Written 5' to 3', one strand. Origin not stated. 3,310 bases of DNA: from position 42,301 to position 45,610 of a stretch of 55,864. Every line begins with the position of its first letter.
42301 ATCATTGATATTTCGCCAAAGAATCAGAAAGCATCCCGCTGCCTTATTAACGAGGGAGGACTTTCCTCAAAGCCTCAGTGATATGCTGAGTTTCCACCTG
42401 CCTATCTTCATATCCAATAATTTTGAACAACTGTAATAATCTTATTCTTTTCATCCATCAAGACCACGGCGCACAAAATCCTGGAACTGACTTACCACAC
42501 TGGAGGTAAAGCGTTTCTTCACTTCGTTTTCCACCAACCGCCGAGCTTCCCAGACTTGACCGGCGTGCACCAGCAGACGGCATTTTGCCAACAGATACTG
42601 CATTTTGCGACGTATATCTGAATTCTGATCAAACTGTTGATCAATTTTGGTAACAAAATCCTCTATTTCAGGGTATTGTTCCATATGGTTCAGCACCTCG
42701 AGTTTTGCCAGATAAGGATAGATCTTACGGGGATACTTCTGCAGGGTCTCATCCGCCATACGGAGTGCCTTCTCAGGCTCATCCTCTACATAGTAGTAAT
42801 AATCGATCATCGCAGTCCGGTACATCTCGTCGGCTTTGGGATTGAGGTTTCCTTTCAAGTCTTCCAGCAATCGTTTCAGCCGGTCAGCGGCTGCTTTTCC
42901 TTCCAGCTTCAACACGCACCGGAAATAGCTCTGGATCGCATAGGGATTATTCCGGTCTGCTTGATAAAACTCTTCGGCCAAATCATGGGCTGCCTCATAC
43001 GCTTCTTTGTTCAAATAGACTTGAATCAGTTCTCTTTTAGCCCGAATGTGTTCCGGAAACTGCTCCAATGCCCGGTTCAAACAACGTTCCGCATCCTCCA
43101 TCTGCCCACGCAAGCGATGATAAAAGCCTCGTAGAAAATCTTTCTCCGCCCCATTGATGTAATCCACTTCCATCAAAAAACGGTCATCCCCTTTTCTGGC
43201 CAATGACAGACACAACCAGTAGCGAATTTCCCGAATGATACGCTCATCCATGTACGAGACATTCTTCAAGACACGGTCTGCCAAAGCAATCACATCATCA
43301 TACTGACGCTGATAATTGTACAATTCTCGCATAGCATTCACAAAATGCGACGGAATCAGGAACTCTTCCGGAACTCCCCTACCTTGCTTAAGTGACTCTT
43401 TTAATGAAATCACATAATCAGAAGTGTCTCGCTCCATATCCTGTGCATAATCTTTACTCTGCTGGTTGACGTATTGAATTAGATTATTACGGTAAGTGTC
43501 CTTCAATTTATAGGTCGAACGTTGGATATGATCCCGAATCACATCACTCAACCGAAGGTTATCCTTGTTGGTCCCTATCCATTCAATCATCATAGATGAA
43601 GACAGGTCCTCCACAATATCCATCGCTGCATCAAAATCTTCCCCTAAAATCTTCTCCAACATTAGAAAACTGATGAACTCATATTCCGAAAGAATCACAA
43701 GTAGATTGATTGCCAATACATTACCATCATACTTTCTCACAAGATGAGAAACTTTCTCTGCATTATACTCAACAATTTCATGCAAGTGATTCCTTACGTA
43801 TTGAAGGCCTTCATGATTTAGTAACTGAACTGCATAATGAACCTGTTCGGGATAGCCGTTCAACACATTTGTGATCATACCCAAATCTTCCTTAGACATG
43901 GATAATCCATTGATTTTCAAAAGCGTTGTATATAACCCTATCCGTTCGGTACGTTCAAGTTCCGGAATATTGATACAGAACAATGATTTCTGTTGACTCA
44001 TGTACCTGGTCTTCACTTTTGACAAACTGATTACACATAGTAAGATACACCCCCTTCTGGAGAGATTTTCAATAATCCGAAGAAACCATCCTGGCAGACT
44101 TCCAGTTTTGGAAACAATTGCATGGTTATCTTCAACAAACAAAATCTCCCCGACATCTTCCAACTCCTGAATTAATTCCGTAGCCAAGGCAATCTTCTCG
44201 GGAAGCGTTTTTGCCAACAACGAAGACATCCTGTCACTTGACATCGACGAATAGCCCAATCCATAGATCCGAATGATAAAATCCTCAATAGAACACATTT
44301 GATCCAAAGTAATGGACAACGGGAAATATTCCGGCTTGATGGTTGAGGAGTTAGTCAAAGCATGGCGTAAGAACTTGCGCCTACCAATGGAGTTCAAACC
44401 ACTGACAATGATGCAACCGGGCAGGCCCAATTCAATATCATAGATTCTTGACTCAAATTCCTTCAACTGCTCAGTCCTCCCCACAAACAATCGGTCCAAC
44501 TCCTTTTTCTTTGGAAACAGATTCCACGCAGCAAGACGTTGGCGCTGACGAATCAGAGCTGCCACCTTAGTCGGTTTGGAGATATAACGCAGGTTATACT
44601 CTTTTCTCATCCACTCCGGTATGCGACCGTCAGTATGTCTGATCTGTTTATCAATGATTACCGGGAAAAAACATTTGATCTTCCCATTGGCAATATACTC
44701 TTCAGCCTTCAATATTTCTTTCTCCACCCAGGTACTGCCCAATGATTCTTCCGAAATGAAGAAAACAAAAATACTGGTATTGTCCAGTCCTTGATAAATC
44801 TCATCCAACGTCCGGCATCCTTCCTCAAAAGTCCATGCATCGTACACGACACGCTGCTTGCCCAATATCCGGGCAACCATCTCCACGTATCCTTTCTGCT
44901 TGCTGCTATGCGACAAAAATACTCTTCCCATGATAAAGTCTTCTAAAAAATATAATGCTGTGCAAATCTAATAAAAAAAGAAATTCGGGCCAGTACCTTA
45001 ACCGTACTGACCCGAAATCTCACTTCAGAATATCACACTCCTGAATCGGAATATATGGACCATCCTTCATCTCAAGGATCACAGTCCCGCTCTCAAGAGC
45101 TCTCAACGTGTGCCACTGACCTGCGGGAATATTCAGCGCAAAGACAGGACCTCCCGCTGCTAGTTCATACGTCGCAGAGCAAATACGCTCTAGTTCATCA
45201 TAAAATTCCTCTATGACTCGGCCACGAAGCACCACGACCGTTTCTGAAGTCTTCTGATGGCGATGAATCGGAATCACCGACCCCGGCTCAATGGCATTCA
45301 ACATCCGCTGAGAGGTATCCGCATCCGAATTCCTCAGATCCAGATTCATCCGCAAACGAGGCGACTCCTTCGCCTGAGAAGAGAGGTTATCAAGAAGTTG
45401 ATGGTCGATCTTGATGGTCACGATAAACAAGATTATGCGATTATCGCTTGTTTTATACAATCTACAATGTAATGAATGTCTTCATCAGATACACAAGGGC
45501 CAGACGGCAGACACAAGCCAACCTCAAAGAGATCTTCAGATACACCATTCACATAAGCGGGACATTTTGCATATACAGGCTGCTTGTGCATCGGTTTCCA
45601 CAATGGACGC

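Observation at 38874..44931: TIR-STAND-TPR / SIR2 / double KaiC-like ATPase cassette: candidate undescribed NAD+-targeting anti-phage system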

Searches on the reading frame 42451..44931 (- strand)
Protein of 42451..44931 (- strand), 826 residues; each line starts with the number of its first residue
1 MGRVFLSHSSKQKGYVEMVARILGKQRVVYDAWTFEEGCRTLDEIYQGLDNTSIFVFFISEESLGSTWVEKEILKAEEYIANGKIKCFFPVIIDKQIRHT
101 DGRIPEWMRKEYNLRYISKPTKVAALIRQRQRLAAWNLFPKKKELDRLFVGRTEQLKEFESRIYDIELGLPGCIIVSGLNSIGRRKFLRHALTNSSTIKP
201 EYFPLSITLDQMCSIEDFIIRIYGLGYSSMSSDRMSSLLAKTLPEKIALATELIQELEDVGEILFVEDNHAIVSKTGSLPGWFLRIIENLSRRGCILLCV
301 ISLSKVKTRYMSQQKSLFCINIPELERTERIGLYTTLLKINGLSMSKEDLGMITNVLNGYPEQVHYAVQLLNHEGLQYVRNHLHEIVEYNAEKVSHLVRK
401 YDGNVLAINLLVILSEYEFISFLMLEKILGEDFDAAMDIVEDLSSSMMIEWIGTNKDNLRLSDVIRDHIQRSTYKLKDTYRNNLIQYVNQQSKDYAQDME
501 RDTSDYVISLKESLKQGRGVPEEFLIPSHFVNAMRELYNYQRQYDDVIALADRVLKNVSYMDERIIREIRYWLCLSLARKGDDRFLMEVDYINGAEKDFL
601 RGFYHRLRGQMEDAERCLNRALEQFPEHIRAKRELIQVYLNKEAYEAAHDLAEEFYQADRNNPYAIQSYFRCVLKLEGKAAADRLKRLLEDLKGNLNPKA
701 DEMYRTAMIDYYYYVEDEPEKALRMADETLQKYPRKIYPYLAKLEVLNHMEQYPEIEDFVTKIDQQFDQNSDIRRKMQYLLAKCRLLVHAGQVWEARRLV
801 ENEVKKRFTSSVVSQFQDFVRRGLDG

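Call 3: search_protein_families(library=pfam, proteins=[window:42451-44931:-], max_evalue=0.1)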
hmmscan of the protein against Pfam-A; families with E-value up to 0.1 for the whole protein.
window:42451-44931:- (826 aa): 12 families
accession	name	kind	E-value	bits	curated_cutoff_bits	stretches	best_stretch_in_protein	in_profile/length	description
PF13676.11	TIR_2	-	7.4e-15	55.9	28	1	4-96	1-94/122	TIR domain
PF13428.12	TPR_14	-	8.8e-06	26.4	23.5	1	601-637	7-43/44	Tetratricopeptide repeat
PF13429.12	TPR_15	-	2.6e-05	24.2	26.2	1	699-805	75-174/280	Tetratricopeptide repeat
PF13432.12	TPR_16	-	3.6e-05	24.5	32.7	1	609-663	11-65/65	Tetratricopeptide repeat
PF14559.12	TPR_19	-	0.00059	20.5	25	1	608-663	4-59/68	Tetratricopeptide repeat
PF09892.16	DUF2119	-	0.0037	17.2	30.5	0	302-370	115-182/188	Uncharacterized protein conserved in archaea (DUF2119)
PF07719.23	TPR_2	-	0.0097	16.4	27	1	599-628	5-34/34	Tetratricopeptide repeat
PF08937.16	ThsB_TIR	-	0.012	16.4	21.2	1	43-78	50-85/100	Thoeris protein ThsB, TIR-like domain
PF13191.12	AAA_16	-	0.013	16.5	32.6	1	149-196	2-49/167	AAA ATPase domain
PF25062.1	ARM_TT21_N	-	0.03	14.5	40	0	540-648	112-221/222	Tetratricopeptide repeat protein 21 N-terminal ARM repeat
PF00515.34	TPR_1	-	0.036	14.3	27.8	1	601-628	7-34/34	Tetratricopeptide repeat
PF12895.13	ANAPC3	-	0.053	14.3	27.2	0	609-677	3-70/82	Anaphase-promoting complex, cyclosome, subunit 3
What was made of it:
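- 42451..44931 (-): TIR-NLR gene (826 aa): N-terminal TIR, central STAND-type NTPase, C-terminal TPR array. A separate, known single-gene defence system. Pfam TIR_2 7e-15 plus TPR families (call 3).
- Checked: Gene 1 hits TIR_2 (7e-15) plus TPRs (call 3).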

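Call 4: search_protein_families(library=padloc, proteins=[window:42451-44931:-], max_evalue=0.1)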
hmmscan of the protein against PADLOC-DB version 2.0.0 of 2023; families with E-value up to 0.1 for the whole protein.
window:42451-44931:- (826 aa): 4 families
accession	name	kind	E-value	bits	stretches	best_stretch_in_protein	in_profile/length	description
PDLC03015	TIR-NLR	-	7.9e-152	505.8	1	2-807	2-805/824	-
PDLC00436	ThsB1|ThsB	-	3.4e-06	24.7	1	3-91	37-130/183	TIR-like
PDLC05062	PDC-S66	-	0.00054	17.5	1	4-73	151-223/282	-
PDLC02012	SAVED5--SAVED_TIR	-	0.0012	16.1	1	2-98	14-109/404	-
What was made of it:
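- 42451..44931 (-): PADLOC TIR-NLR PDLC03015, E 7.9e-152, full length (call 4).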

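Call 5: search_protein_families(library=ncbifam, proteins=[window:42451-44931:-], max_evalue=0.1)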
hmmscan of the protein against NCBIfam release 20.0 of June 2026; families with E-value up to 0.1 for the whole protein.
window:42451-44931:- (826 aa): 8 families
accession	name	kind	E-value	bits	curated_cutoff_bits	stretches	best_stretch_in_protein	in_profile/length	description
TIGR02917.1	PEP_TPR_lipo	equivalog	9.3e-07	27.1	312.2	1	600-737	470-601/899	XrtA/PEP-CTERM system TPR-repeat protein PrsT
NF008757.0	PRK11788.1-5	equivalog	8.1e-05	21.9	363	1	609-817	121-322/388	lipopolysaccharide assembly protein LapB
NF042941.1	Retron_TIR_antiphage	equivalog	8.7e-05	21.5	600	1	4-96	342-436/464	TIR domain-containing anti-phage reverse transcriptase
NF052415.1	T3SS_chap_SctY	equivalog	0.00052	20.5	70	1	609-662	20-73/106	type III secretion apparatus assembly chaperone SctY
NF040959.1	MamA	equivalog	0.00099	18.6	200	1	608-683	84-156/204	magnetosome protein MamA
TIGR02521.1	type_IV_pilW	equivalog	0.0029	17.2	154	1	608-686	148-226/234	type IV pilus biogenesis/stability protein PilW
NF033758.1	gliding_GltE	equivalog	0.018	14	225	1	608-724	235-346/411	adventurous gliding motility TPR repeat lipoprotein GltE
NF008756.0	PRK11788.1-4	equivalog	0.022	13.8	474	1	609-816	121-321/389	lipopolysaccharide assembly protein LapB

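Call 57: find_homologous_proteins(query=window:42451-44931:-, max_evalue=1e-20)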
Query window:42451-44931:- (826 aa): 168 proteins with E <= 1e-20 among 8000 candidates; the best 120 are listed.
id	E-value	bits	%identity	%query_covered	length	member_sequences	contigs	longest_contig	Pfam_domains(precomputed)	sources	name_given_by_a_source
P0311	0.0e+0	1863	100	100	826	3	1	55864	PF13428.13,PF13429.13,PF13676.12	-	-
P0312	0.0e+0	1358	74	99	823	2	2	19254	PF14559.13,PF13676.12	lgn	-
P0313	0.0e+0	1121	61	98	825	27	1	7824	PF13676.12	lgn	-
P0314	0.0e+0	1121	61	98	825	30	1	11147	PF14559.13,PF13676.12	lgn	-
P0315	0.0e+0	1060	57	98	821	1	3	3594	PF14559.13,PF13676.12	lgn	-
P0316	0.0e+0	1058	58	98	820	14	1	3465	PF12569.15,PF13676.12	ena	-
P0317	0.0e+0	1044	57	98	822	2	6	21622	PF25062.2,PF12895.14,PF13676.12,PF07719.24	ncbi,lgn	-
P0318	1.3e-290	984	54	99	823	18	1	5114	PF14559.13,PF13676.12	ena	-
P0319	4.5e-277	939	53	99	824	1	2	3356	PF13676.12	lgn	-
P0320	5.7e-272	923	57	86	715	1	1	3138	-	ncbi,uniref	ncbi:hypothetical protein EZS27_027609 [termite gut metagenome]|uniref:Uncharacterized protein n=1 T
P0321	9.6e-271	919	51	98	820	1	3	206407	PF14559.13,PF13676.12,PF25064.2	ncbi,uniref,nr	ncbi:TIR domain-containing protein [Rufibacter sediminis]|uniref:TIR domain-containing protein n=1 T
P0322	4.5e-268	910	51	98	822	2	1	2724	PF14559.13,PF13676.12,PF25064.2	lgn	-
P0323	2.7e-267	907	51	98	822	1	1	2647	PF14559.13,PF13676.12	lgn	-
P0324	7.2e-267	906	51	98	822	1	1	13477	PF14559.13,PF13676.12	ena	-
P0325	1.7e-266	905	51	98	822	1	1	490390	PF14559.13,PF13676.12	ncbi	-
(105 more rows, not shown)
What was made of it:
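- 42451..44931 (-): 168 relatives with E <= 1e-20; nearly all of the 120 listed are about 820 aa and come from several phyla, including Klebsiella and Enterobacter (call 57).
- Closest known: TIR-NLR single-gene defence system. Same: It is about 33% identical over 98% of its length to Klebsiella and Enterobacter members (call 57).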

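Call 59: find_encoding_contigs(protein=P0312, flank=6000, max_places=2)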
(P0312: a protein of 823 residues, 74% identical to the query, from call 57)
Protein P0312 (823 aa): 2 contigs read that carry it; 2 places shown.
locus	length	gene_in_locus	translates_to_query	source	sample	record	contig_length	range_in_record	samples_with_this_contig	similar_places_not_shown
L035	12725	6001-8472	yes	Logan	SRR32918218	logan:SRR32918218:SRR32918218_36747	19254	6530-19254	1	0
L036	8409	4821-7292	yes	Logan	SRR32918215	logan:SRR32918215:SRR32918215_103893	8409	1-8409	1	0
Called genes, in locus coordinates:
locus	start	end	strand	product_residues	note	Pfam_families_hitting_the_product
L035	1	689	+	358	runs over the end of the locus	PF14397:ATPgrasp_ST, PF14398:ATPgrasp_YheCD (faint)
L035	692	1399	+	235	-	PF00132:Hexapep (weak)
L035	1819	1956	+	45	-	-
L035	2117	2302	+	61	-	-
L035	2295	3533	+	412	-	-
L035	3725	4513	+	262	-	PF03808:Glyco_tran_WecG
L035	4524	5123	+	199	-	PF00132:Hexapep (weak), PF14602:Hexapep_2 (weak)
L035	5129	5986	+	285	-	PF01522:Polysacc_deac_1, PF11959:DUF3473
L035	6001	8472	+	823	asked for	PF13676:TIR_2, PF14559:TPR_19 (weak)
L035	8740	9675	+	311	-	PF10543:ORF6N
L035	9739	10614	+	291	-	PF01370:Epimerase, PF04321:RmlD_sub_bind, PF07993:NAD_binding_4, PF01073:3Beta_HSD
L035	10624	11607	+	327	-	PF00953:Glycos_transf_4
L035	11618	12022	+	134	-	PF19480:DUF6016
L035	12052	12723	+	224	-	?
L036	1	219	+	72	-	?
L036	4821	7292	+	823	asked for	PF13676:TIR_2, PF14559:TPR_19 (weak)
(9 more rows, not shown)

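Call 60: find_encoding_contigs(protein=P0317, flank=6000, max_places=3)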
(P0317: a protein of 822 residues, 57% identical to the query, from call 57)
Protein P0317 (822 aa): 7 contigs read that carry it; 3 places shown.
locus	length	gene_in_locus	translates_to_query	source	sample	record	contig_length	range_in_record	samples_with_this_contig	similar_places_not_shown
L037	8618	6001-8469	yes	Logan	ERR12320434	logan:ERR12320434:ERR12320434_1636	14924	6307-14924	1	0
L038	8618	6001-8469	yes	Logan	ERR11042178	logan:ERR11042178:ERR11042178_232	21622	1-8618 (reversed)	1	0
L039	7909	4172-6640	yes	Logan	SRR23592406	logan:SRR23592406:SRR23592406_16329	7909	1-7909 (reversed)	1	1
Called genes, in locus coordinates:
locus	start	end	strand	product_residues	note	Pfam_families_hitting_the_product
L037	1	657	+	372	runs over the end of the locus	-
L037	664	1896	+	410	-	PF13439:Glyco_transf_4, PF00534:Glycos_transf_1, PF13692:Glyco_trans_1_4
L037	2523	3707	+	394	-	PF02350:Epimerase_2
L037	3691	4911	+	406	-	PF00534:Glycos_transf_1, PF13692:Glyco_trans_1_4 (weak)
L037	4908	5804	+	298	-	PF01073:3Beta_HSD, PF01370:Epimerase, PF04321:RmlD_sub_bind, PF16363:GDP_Man_Dehyd, PF07993:NAD_binding_4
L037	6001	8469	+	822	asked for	PF13676:TIR_2, PF25062:ARM_TT21_N (faint), PF12895:ANAPC3 (faint), PF07719:TPR_2 (faint)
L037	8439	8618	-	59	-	?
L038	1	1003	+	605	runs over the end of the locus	PF00483:NTP_transferase (weak), PF12804:NTP_transf_3, PF00155:Aminotran_1_2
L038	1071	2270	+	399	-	PF13439:Glyco_transf_4 (weak), PF00534:Glycos_transf_1, PF13692:Glyco_trans_1_4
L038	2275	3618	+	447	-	PF01467:CTP_transf_like, PF01408:GFO_IDH_MocA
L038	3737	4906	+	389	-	PF04464:Glyphos_transf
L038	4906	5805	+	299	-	PF01073:3Beta_HSD, PF01370:Epimerase, PF04321:RmlD_sub_bind, PF16363:GDP_Man_Dehyd, PF07993:NAD_binding_4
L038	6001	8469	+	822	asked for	PF13676:TIR_2, PF25062:ARM_TT21_N (faint), PF12895:ANAPC3 (faint), PF07719:TPR_2 (faint)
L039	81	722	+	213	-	PF14667:Polysacc_synt_C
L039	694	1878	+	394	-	PF02350:Epimerase_2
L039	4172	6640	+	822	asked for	PF13676:TIR_2, PF25062:ARM_TT21_N (faint), PF12895:ANAPC3 (faint), PF07719:TPR_2 (faint)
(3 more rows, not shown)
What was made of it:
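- TIR-NLR, an established defence gene, shows the same polysaccharide-locus preference (calls 59, 60).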

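Call 61: find_encoding_contigs(protein=P0321, flank=6000, max_places=2)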
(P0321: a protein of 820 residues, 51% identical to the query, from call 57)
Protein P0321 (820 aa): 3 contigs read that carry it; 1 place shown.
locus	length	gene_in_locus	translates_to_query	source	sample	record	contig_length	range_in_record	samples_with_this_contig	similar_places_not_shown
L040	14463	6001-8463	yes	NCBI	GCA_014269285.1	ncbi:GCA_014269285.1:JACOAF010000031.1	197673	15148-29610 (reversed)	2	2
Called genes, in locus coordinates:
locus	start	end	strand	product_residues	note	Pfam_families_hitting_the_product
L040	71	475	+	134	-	-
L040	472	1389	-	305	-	PF00291:PALP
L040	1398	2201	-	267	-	PF01545:Cation_efflux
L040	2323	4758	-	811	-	PF09586:YfhO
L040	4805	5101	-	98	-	-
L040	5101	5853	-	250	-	PF05050:Methyltransf_21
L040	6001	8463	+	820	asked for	PF13676:TIR_2, PF25064:ARM_TT21_5th (faint), PF14559:TPR_19 (faint)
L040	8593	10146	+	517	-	PF22244:GCE_fung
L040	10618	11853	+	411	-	PF00144:Beta-lactamase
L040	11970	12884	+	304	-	PF02678:Pirin, PF05726:Pirin_C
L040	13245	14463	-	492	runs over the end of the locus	PF02055:Glyco_hydro_30, PF17189:Glyco_hydro_30C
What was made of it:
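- Closest known: TIR-NLR single-gene defence system. Same: Relatives stand alone (calls 59-61).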

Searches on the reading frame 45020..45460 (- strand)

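Call 63: search_protein_families(library=pfam, proteins=[window:45020-45460:-], max_evalue=0.0001)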
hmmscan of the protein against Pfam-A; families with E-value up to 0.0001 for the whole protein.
window:45020-45460:- (146 aa): 2 families
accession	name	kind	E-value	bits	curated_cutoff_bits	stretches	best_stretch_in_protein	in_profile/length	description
PF19480.5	DUF6016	-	3.3e-32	112.3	27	1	18-103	1-86/141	Domain of unknown function (DUF6016)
PF07883.17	Cupin_2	-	3.6e-06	27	27.2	1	57-126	5-63/70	Cupin domain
